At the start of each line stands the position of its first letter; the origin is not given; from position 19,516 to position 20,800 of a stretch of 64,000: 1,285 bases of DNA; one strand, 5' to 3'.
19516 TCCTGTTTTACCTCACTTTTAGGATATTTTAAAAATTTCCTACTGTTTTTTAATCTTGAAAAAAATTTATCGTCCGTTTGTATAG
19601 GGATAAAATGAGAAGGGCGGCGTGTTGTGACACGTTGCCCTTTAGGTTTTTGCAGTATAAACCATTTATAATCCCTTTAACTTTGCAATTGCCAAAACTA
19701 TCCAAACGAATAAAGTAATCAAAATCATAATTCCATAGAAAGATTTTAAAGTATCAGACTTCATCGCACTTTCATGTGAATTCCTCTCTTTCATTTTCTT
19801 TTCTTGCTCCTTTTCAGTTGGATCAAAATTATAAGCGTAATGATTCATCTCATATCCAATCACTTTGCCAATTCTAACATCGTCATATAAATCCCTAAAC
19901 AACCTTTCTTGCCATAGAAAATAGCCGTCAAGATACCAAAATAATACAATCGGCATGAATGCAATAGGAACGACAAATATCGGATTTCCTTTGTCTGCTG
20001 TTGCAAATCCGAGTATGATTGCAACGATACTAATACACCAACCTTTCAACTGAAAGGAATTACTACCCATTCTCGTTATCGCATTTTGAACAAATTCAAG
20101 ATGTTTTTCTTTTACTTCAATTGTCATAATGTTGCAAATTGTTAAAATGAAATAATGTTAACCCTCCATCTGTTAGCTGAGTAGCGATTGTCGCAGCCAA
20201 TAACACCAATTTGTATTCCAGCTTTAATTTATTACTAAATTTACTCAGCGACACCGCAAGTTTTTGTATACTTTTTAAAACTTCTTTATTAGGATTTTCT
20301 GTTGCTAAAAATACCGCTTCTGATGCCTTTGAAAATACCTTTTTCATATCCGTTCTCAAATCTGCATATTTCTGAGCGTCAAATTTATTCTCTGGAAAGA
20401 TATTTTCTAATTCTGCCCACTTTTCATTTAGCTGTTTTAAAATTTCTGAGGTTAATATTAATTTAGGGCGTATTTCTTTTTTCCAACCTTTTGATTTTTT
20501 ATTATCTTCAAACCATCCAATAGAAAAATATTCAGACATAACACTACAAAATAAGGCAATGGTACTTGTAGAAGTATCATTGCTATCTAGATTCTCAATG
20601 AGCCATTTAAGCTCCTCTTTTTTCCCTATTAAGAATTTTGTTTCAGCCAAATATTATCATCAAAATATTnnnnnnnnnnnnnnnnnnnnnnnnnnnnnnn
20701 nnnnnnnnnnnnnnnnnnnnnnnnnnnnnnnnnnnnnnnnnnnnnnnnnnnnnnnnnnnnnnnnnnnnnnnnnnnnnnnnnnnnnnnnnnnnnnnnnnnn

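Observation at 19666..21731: Candidate undescribed defence operon: TIR-like protein + 177 aa helical protein + 153 aa 3-TM protein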

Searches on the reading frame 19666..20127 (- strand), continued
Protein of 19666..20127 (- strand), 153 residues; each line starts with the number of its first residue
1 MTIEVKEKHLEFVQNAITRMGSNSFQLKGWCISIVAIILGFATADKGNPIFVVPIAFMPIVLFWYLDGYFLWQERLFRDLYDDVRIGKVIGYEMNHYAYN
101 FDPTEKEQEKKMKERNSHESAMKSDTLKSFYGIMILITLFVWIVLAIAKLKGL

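Call 91: search_dna_similar(query=window:19666-20127:-, collection=plasmids, mode=protein, max_rows=15)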
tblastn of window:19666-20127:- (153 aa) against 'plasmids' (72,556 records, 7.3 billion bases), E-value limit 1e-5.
Records with a match: 139; places in all: 141; records where one place covers at least 80% of the query: 92.
Best place of each record, by identity: <60% 139.
By first word of the organism name: Klebsiella 40; Escherichia 36; Campylobacter 10; Lactiplantibacillus 5; Priestia 3; Enterobacter 3; Levilactobacillus 3; Rhodococcus 2; Erwinia 2; Shigella 2; and 27 more.
By predicted mobility (MOB-suite, as given by PLSDB): conjugative 84; non-mobilizable 35; mobilizable 20.
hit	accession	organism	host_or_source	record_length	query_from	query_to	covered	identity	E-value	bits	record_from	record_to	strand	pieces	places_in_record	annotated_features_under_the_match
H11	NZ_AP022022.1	Klebsiella sp. WP3-S18-ESBL-05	-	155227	2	149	97%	41.1%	8e-24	103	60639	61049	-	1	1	hypothetical protein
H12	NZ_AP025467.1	Vibrio chagasii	-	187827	2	146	95%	40.1%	3e-14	76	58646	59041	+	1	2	hypothetical protein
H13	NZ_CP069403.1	Priestia megaterium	Homo sapiens,Pure culture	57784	1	108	71%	49.1%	4e-24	103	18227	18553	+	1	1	hypothetical protein | TIR domain-containing protein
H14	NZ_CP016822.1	Rhodococcus sp. p52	oil-polluted soil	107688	8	147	92%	37.9%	4e-19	89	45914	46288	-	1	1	hypothetical protein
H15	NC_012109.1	Desulforapulum autotrophicum HRM2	-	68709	6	144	91%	36.6%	7e-17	83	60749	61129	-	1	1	hypothetical protein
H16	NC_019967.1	Natrinema pellirubrum DSM 15624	-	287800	4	146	93%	34.5%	1e-16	83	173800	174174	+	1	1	none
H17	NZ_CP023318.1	Priestia megaterium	Plant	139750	4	98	62%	50.0%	6e-23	100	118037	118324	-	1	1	hypothetical protein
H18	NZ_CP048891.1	Priestia megaterium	culture,agricultural soil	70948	1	99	65%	47.5%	2e-21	96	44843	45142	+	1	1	hypothetical protein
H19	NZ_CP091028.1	Escherichia coli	Microbe organism,pig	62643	2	139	90%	32.9%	7e-8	57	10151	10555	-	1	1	hypothetical protein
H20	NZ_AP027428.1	Escherichia coli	Sus scrofa,cell culture,feces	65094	2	139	90%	32.9%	7e-8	57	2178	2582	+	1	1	hypothetical protein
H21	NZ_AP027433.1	Escherichia coli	Sus scrofa,cell culture,feces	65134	2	139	90%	32.9%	7e-8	57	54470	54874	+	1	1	hypothetical protein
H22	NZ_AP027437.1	Escherichia coli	Sus scrofa,cell culture,feces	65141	2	139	90%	32.9%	7e-8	57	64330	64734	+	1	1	hypothetical protein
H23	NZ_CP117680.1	Escherichia albertii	whole organism,bird (unidentified ...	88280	2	139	90%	32.9%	7e-8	57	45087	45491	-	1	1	hypothetical protein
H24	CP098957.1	Escherichia coli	culture,Pooled faeces sample collected ...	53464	2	139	90%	32.9%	1e-7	56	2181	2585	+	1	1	hypothetical protein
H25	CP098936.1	Escherichia coli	culture,Pooled faeces sample collected ...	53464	2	139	90%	32.9%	1e-7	56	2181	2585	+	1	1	hypothetical protein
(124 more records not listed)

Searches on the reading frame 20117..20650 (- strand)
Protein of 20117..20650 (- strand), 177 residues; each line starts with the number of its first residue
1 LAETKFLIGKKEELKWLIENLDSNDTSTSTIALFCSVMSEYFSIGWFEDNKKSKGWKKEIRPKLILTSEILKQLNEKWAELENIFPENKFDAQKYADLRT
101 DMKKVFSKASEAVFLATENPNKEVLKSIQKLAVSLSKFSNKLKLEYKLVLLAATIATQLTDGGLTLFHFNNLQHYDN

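Call 3: search_protein_families(library=pfam, proteins=[window:20117-20650:-], max_evalue=1)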
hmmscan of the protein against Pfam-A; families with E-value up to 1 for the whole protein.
window:20117-20650:- (177 aa): 2 families
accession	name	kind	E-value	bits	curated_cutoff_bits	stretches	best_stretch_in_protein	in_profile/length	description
PF04353.18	Rsd_AlgQ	-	0.025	15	35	1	22-105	45-131/150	Regulator of RNA polymerase sigma(70) subunit, Rsd/AlgQ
PF24810.1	RBD_LARS1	-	0.065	13.7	27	1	68-109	10-51/75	Leucine--tRNA ligase, RagD-binding domain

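Call 4: search_protein_families(library=padloc, proteins=[window:20117-20650:-], max_evalue=1)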
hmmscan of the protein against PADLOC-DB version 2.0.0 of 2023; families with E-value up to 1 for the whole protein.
window:20117-20650:- (177 aa): 0 families

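Call 5: search_protein_families(library=ncbifam, proteins=[window:20117-20650:-], max_evalue=1)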
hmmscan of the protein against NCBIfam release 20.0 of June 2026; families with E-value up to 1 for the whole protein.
window:20117-20650:- (177 aa): 1 family
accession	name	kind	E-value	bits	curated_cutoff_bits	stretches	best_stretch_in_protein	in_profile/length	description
NF008723.0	PRK11718.1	equivalog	0.044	13.7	139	1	23-105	46-132/161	sigma D regulator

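Call 15: find_homologous_proteins(query=window:20117-20650:-)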
Query window:20117-20650:- (177 aa): 2 proteins with E <= 0.001 among 135 candidates.
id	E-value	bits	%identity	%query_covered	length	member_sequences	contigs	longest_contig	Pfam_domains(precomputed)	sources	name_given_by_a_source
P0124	1.9e-108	377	100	100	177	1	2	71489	-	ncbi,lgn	-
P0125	2.3e-51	192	53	100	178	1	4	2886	-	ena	-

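Call 72: find_encoding_contigs(protein=P0125, flank=10000, max_places=6)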
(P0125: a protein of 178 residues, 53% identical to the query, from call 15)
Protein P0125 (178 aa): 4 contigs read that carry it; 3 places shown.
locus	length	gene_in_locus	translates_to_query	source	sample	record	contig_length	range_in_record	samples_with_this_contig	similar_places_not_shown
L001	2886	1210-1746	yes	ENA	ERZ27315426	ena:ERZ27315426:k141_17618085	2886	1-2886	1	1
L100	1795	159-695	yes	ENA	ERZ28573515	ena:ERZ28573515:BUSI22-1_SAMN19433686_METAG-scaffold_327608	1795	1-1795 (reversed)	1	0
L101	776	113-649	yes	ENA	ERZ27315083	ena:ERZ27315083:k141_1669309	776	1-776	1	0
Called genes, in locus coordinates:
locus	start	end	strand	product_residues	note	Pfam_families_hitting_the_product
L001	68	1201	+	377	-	-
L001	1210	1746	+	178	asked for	-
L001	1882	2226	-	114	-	PF08869:XisI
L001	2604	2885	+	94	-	?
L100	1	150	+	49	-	?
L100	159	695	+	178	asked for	-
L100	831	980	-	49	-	PF08869:XisI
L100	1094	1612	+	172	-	PF18962:Por_Secre_tail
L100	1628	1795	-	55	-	?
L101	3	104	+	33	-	?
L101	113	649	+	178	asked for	-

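Call 80: search_protein_families(library=phrogs, proteins=[window:20117-20650:-], max_evalue=0.1)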
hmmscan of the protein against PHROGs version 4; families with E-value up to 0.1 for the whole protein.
window:20117-20650:- (177 aa): 0 families

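Call 98: search_solved_structures(query=window:20117-20650:-, max_evalue=1)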
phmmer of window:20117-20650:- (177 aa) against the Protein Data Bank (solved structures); distinct sequences matched with E-value up to 1: 2.
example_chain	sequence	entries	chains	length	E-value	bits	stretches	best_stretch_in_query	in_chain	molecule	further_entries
7udj_H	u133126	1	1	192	0.0014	21.7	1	103-158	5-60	De novo designed helical repeat protein RPB_PEW3_R4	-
5cwf_A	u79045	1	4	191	0.16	15.1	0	100-134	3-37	Designed helical repeat protein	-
